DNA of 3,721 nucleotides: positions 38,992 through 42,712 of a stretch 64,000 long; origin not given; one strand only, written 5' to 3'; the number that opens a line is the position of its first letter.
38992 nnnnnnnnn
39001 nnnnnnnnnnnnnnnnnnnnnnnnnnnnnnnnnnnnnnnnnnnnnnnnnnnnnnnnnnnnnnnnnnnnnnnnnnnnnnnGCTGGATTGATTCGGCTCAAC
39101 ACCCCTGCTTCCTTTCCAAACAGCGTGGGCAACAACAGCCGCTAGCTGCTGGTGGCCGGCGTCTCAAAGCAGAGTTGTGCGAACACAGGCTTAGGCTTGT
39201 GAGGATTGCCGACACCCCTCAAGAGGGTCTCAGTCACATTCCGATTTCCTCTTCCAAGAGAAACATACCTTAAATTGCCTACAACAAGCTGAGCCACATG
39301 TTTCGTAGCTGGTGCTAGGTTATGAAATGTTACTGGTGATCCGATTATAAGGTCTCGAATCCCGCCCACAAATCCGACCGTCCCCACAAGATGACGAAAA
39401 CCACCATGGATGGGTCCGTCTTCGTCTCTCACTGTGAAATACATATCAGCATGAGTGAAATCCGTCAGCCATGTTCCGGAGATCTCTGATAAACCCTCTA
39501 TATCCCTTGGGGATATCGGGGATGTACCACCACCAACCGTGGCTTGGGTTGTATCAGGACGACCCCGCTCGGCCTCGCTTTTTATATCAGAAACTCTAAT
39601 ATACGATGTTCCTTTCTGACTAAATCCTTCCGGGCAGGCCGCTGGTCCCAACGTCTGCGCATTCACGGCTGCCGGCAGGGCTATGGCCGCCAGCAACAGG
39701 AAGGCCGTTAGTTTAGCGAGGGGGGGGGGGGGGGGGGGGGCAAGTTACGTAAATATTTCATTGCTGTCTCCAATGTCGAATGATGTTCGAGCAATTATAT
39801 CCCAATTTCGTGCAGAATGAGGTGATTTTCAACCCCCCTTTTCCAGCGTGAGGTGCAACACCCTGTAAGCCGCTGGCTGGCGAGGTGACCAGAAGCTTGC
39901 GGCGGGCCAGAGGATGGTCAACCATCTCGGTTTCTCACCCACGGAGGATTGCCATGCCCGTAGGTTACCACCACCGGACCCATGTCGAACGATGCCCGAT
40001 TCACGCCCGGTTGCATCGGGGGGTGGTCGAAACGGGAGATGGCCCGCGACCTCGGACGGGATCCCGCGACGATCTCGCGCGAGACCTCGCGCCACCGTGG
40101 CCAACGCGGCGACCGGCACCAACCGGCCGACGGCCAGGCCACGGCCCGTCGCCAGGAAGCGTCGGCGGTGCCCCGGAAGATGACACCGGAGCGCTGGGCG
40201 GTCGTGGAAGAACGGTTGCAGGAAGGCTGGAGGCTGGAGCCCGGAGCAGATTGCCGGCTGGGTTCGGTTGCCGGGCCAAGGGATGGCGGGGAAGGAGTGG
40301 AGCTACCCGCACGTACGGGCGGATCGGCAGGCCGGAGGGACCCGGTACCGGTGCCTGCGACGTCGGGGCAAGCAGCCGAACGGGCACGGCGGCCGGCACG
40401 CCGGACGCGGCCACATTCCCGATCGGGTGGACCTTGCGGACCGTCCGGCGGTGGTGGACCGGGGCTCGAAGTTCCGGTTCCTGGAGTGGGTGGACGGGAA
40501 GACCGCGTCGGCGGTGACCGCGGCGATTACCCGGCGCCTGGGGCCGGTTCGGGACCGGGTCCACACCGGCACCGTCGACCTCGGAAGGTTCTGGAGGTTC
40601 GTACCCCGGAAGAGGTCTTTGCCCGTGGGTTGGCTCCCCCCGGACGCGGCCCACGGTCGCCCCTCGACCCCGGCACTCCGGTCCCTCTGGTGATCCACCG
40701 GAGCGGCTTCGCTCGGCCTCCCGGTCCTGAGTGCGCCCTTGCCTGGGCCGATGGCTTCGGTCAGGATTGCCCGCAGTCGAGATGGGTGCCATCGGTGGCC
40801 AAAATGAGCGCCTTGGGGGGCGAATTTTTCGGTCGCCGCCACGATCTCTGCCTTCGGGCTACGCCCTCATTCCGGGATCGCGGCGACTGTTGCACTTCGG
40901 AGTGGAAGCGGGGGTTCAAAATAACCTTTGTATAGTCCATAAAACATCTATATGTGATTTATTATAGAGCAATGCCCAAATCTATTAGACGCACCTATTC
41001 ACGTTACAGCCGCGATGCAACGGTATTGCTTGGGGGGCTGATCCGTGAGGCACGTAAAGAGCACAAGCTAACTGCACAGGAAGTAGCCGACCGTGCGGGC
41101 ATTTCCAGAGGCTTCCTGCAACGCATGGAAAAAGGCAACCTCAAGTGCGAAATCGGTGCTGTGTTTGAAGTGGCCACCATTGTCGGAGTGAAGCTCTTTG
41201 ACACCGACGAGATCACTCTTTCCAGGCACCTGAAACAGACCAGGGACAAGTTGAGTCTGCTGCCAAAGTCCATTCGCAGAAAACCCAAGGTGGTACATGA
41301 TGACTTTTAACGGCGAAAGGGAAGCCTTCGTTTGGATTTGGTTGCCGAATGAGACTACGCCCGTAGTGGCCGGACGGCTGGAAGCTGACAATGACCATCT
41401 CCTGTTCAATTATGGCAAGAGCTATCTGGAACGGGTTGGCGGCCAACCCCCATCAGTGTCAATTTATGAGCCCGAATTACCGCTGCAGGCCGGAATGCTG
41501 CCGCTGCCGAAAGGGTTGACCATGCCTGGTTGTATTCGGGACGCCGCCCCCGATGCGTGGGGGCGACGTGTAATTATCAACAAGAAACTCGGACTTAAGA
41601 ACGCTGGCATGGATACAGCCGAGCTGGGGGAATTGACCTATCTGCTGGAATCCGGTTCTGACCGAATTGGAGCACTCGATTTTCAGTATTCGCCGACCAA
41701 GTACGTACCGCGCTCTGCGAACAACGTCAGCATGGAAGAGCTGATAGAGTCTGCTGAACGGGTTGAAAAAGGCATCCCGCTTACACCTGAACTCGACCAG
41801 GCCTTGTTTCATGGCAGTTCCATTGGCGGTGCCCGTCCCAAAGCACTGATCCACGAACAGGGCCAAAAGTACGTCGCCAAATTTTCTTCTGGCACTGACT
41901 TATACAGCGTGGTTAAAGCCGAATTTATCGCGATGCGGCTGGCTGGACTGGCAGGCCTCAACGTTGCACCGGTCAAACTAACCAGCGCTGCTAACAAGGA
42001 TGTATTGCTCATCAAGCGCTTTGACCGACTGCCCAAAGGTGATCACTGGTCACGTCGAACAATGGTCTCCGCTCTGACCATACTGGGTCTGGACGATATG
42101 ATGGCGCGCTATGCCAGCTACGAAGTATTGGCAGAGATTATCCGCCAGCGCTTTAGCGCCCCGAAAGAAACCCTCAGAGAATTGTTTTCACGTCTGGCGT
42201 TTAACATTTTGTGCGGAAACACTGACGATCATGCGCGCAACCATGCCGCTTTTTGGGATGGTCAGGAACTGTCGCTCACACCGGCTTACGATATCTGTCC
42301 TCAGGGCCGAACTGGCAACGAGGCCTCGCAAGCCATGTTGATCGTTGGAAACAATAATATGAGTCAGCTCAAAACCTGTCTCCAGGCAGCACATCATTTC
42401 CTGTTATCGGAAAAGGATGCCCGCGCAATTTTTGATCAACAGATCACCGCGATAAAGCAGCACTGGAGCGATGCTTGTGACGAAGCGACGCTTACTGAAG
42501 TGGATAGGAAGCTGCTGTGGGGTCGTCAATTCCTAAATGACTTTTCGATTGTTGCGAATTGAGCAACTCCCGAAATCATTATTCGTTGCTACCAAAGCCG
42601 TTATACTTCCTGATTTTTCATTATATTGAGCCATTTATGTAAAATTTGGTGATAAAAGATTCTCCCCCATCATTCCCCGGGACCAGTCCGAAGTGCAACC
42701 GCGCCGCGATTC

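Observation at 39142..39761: C21 tract inside a signal-peptide coding region: a candidate contingency (phase-variable) locus, currently OFF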

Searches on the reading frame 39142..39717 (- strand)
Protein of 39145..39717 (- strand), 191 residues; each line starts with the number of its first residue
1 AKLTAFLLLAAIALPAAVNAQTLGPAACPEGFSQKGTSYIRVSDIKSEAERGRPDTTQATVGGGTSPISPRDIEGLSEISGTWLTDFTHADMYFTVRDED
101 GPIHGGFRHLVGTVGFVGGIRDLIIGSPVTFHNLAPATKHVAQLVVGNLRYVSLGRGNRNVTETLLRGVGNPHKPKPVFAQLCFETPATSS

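Call 5: search_protein_families(library=pfam, proteins=[window:39142-39696:-], max_evalue=0.01)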
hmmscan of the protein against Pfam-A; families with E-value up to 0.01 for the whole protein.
window:39142-39696:- (184 aa): 0 families

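Call 16: find_homologous_proteins(query=window:39145-39717:-, max_evalue=0.001)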
Query window:39145-39717:- (191 aa): 2 proteins with E <= 0.001 among 335 candidates.
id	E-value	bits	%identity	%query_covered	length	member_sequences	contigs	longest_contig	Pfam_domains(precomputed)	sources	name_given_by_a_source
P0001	1.4e-50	190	56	87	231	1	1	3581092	-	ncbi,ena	-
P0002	1.1e-46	177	56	81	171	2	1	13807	-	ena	-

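Call 19: find_encoding_contigs(protein=P0001, flank=4000, max_places=4)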
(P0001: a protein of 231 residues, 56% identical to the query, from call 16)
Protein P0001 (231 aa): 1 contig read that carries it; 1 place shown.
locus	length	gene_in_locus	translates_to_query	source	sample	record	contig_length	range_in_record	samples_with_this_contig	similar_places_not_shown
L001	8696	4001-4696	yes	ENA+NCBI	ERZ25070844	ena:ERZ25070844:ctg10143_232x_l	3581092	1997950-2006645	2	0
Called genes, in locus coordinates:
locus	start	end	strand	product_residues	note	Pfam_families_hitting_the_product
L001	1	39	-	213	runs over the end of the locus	PF08011:PDDEXK_9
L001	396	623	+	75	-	-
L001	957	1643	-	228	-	-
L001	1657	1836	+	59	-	-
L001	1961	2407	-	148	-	PF14236:DruA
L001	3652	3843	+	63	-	-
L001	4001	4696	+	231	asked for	-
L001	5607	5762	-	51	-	-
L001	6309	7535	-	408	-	PF00764:Arginosuc_synth, PF20979:Arginosuc_syn_C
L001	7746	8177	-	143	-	PF00293:NUDIX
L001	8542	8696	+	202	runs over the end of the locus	PF00293:NUDIX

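Call 20: find_encoding_contigs(protein=P0002, flank=4000, max_places=4)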
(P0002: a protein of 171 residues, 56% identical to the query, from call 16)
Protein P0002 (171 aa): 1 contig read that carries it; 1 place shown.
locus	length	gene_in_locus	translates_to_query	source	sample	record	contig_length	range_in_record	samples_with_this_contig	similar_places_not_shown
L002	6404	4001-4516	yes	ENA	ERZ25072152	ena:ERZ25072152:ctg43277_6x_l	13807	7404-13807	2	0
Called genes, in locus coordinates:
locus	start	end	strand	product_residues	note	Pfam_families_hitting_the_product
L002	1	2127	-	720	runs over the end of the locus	PF01642:MM_CoA_mutase, PF02310:B12-binding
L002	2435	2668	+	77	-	-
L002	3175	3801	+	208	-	-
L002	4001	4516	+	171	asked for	-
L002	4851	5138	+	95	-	-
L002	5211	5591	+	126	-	-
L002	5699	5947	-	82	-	-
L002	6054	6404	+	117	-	?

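Call 28: search_protein_representatives(protein=window:39145-39717:-)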
Query: 191 residues. Proteins with E-value up to 0.001 (for the whole library): 11; up to 1e-10: 5; up to 1e-30: 3. The best 11 are listed.
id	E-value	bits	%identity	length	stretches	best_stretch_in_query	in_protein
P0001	4.3e-51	189.9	59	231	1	9-190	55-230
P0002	3.5e-47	177.1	64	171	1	55-189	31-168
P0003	1.3e-32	129.6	49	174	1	13-190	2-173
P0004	1.3e-17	80.6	46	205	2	91-189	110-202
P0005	4.9e-11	59.2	39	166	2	99-190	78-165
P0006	1.4e-10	57.8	64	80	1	118-190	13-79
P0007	4.6e-09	52.8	38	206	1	3-189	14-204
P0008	1.6e-07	47.7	33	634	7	140-183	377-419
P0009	3.9e-07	46.5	48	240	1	95-189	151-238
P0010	2.8e-06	43.7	44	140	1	7-98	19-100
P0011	4.4e-05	39.8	52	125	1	103-187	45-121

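Call 32: find_encoding_contigs(protein=P0003, flank=1500, max_places=3)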
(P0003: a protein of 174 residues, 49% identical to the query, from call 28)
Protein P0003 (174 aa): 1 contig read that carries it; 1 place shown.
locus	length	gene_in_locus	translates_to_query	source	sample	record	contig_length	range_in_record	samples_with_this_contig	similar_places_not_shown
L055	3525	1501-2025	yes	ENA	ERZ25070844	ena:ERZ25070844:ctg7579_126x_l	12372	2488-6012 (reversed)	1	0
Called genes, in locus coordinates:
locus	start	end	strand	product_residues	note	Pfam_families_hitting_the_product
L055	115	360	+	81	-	-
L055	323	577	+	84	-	PF04365:BrnT_toxin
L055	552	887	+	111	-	PF15731:MqsA_antitoxin (weak), PF13560:HTH_31, PF01381:HTH_3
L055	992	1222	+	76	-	PF01381:HTH_3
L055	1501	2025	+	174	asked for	-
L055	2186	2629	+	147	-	-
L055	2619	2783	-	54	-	-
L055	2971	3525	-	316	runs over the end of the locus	-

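Call 33: find_encoding_contigs(protein=P0004, flank=1500, max_places=3)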
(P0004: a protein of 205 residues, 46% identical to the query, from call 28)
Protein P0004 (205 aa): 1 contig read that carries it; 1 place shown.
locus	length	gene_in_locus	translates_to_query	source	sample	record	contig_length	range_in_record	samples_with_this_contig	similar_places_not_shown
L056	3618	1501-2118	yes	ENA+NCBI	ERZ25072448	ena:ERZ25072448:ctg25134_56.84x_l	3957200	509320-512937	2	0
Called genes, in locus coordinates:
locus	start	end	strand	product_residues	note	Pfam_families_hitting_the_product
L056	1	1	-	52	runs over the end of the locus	-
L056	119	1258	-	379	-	PF00872:Transposase_mut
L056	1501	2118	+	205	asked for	-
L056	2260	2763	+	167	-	-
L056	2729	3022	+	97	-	-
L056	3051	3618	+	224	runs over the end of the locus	-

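Call 34: find_encoding_contigs(protein=P0007, flank=1500, max_places=3)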
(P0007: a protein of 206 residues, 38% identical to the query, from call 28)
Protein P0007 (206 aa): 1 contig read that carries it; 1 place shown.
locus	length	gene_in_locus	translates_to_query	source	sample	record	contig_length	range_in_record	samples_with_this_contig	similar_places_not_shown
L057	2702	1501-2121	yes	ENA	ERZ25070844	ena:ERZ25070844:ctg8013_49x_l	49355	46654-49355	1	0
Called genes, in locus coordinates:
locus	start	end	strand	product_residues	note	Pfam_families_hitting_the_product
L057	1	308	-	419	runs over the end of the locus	PF13749:HATPase_c_4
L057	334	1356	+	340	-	PF13384:HTH_23 (weak), PF13518:HTH_28 (weak), PF13551:HTH_29 (weak), PF13565:HTH_32, PF13683:rve_3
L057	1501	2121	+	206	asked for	-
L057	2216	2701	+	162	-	?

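Call 35: find_encoding_contigs(protein=P0010, flank=1500, max_places=3)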
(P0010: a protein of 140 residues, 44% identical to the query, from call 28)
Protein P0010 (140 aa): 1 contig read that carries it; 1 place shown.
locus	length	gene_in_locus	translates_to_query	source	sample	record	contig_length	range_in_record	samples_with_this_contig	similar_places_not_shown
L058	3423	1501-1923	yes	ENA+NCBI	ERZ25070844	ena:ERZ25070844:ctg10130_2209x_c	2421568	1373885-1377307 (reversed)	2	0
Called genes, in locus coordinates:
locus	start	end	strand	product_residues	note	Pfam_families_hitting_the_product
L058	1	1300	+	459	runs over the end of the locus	PF00005:ABC_tran (faint), PF00350:Dynamin_N (faint), PF01926:MMR_HSR1, PF02421:FeoB_N, PF00009:GTP_EFTU, PF01926:MMR_HSR1, PF02421:FeoB_N, PF14714:KH_dom-like, +4 more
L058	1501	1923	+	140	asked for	-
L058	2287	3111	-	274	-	PF01551:Peptidase_M23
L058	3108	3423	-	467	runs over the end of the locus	PF13742:tRNA_anti_2, PF01336:tRNA_anti-codon, PF02601:Exonuc_VII_L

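Call 36: find_encoding_contigs(protein=P0005, flank=1500, max_places=3)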
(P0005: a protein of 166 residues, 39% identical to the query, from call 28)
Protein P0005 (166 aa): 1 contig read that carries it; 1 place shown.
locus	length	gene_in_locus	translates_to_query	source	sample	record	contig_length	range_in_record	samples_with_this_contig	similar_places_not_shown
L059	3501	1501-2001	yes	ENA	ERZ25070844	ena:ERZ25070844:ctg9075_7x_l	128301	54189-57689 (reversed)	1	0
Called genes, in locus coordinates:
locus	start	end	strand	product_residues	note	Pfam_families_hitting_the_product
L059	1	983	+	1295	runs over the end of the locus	PF02534:T4SS-DNA_transf, PF10412:TrwB_AAD_bind, PF12696:TraG-D_C, PF23639:DUF7146, PF13362:Toprim_3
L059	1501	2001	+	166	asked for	-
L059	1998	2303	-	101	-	-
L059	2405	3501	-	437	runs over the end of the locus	PF13191:AAA_16 (faint), PF13401:AAA_22 (weak)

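Call 37: find_encoding_contigs(protein=P0009, flank=1500, max_places=3)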
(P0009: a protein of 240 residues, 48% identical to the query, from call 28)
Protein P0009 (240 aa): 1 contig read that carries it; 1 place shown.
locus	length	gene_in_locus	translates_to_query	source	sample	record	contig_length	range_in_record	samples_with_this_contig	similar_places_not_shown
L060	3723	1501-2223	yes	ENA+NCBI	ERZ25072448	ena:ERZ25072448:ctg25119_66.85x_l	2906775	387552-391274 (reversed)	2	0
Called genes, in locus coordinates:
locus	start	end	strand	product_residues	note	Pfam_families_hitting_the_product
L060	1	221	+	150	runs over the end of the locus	PF09361:Phasin_2 (weak)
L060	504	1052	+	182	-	PF07879:PHB_acc_N, PF05233:PHB_acc (weak)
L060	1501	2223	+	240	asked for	-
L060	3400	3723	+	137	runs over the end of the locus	PF00501:AMP-binding (weak)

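Call 49: search_protein_families(library=phrogs, proteins=[window:39145-39657:-], max_evalue=1)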
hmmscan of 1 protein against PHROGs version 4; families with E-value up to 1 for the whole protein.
window:39145-39657:- (171 aa): 0 families

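Call 55: predict_structure(alignment_id=A1)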
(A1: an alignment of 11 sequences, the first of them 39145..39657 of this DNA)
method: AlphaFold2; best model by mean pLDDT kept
length: 171 residues; sequences in the alignment: 11
mean_pLDDT: 84.5   pTM: 0.82
mean pLDDT of the five models: 84.5, 84.0, 81.9, 81.0, 78.8
residues with pLDDT >= 90: 84; 70-90: 64; 50-70: 21; < 50: 2
segments of 3 or more residues with pLDDT < 50: none
pLDDT, mean of each block of 10 residues (from residue 1): 71 90 88 84 92 91 91 86 67 83 92 89 93 84 74 75 89 56
secondary structure, 60 per line:
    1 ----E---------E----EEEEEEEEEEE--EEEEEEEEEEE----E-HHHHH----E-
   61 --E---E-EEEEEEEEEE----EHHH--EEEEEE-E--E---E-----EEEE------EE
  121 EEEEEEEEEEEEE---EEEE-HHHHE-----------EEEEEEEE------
elements in order: E20-30 E33-43 H50-54 E69-78 E89-94 E109-112 E119-133 E137-140 H142-145 E158-165

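Call 58: fold_search(model_id=the predicted structure, library=pdb)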
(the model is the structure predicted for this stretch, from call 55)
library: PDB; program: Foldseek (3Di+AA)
matches with E <= 10: 897; with E <= 0.001: 0
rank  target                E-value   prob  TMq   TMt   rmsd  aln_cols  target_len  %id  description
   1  1uen_MODEL_1_A        7.2e-03  0.92  0.28  0.36  13.6       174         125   13  Solution Structure of The Third Fibronectin III Domain of Human KIAA0343 Protein (released 2003-11-19)
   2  5j7k_G                1.3e-02  0.90  0.23  0.44  15.3       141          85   16  Loop grafting onto a highly stable FN3 scaffold (released 2016-08-17)
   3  1xq4_A                1.4e-02  0.87  0.27  0.33   8.6       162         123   14  Crystal Structure of the Putative ApaA Protein from Bordetella pertussis, Northeast Structural Genomics Target BeR40 (released 2004-11-09)
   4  1xq4_B                1.6e-02  0.85  0.27  0.33   8.5       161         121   14  Crystal Structure of the Putative ApaA Protein from Bordetella pertussis, Northeast Structural Genomics Target BeR40 (released 2004-11-09)
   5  7z0l_C                1.9e-02  0.99  0.34  0.31   7.7       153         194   12  IL-27 signalling complex (released 2022-07-27)
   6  5dft_A                2.0e-02  0.97  0.29  0.50  11.2       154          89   11  Structure of the Eleventh Type III Domain from Human Fibronectin (released 2016-09-14)
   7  3b83_B                2.3e-02  1.00  0.33  0.58   8.6       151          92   14  Computer-Based Redesign of a beta Sandwich Protein Suggests that Extensive Negative Design Is Not Required for De Novo (released 2008-11-04)
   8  2doc_MODEL_1_A        2.4e-02  0.99  0.34  0.47  11.0       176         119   13  Solution structure of the Fibronectin type-III domain of human Neural cell adhesion molecule 2 (released 2006-10-28)
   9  3b83_C                2.8e-02  1.00  0.34  0.56   6.7       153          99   15  Computer-Based Redesign of a beta Sandwich Protein Suggests that Extensive Negative Design Is Not Required for De Novo (released 2008-11-04)
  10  1tza_B                2.8e-02  0.60  0.21  0.26   9.6       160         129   12  X-ray structure of Northeast Structural Genomics Consortium target SoR45 (released 2004-07-27)
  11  8dl0_A                3.5e-02  0.28  0.20  0.12  15.0       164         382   11  CryoEM structure of the nucleotide-free and open channel A.aeolicus WzmWzt transporter (released 2022-09-21)
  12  5wab_C                4.3e-02  0.30  0.21  0.07  16.0       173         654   10  Crystal Structure of Bifidobacterium adolescentis GH3 beta-glucosidase (released 2018-04-04)
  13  8dku_A                4.5e-02  0.33  0.22  0.13  11.2       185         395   12  CryoEM structure of the A. aeolicus WzmWzt transporter bound to the native O antigen (released 2022-09-21)
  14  7zg0_F                4.8e-02  0.91  0.30  0.28   8.6       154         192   11  Murine IL-27 in complex with IL-27Ra and a non-competing Nb (released 2022-11-02)
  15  4lsd_A                5.0e-02  0.99  0.34  0.55   7.2       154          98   10  Myokine structure (released 2013-10-16)
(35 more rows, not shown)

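Call 67: find_encoding_contigs(protein=window:39145-39696:-, flank=1500, max_places=10)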
Protein window:39145-39696:- (184 aa): no gene with exactly this product is on record in the collection.

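Call 71: find_related_loci(query=A2, collection=metagenome_contigs, flank=1200)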
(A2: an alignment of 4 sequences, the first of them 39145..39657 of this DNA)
Query A2 (171 aa) in metagenome_contigs; peptide patterns used: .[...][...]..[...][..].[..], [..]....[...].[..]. (x = any residue, [..] = any of these).
66 stretches matched a pattern, but none encodes a relative of the query by tblastn (E <= 1e-3).

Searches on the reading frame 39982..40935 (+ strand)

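Call 5: search_protein_families(library=pfam, proteins=[window:39982-40935:+], max_evalue=0.01)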
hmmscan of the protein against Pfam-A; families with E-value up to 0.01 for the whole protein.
window:39982-40935:+ (317 aa): 1 family
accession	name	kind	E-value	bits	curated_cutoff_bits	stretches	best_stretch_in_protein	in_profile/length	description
PF13936.12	HTH_38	-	6.3e-05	23.1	27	1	16-38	22-44/44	Helix-turn-helix domain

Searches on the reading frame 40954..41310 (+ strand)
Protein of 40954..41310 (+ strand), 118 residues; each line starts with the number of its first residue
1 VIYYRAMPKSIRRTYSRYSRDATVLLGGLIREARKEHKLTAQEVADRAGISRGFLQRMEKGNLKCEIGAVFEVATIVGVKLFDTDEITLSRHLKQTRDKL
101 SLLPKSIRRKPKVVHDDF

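Call 5: search_protein_families(library=pfam, proteins=[window:40954-41310:+], max_evalue=0.01)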
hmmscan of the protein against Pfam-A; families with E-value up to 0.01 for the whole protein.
window:40954-41310:+ (118 aa): 6 families
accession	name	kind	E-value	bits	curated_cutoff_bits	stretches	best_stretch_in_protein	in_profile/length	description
PF13560.12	HTH_31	-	6.9e-08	33.1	27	1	26-79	2-56/64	Helix-turn-helix domain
PF01381.28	HTH_3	-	8.6e-08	32.5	23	1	30-61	1-32/55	Helix-turn-helix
PF13413.12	HTH_25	-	1.5e-05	25.1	24.6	1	30-64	2-36/62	Helix-turn-helix domain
PF12844.13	HTH_19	-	2.5e-05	24.5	30.2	1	29-62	3-36/64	Helix-turn-helix domain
PF13443.12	HTH_26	-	0.0013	19.4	22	1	30-63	2-35/63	Cro/C1-type HTH DNA-binding domain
PF04545.22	Sigma70_r4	-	0.0072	16.3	24.1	0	33-53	15-35/50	Sigma-70, region 4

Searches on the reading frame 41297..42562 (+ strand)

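Call 5: search_protein_families(library=pfam, proteins=[window:41297-42562:+], max_evalue=0.01)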
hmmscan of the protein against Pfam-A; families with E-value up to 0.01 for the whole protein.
window:41297-42562:+ (421 aa): 2 families
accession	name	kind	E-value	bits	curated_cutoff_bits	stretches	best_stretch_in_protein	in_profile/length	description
PF07804.18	HipA_C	-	2.3e-50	171.6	30.5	1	174-390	1-213/213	HipA-like C-terminal domain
PF13657.11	Couple_hipA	-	9.1e-06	26.6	22.5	1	24-129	9-98/99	HipA N-terminal domain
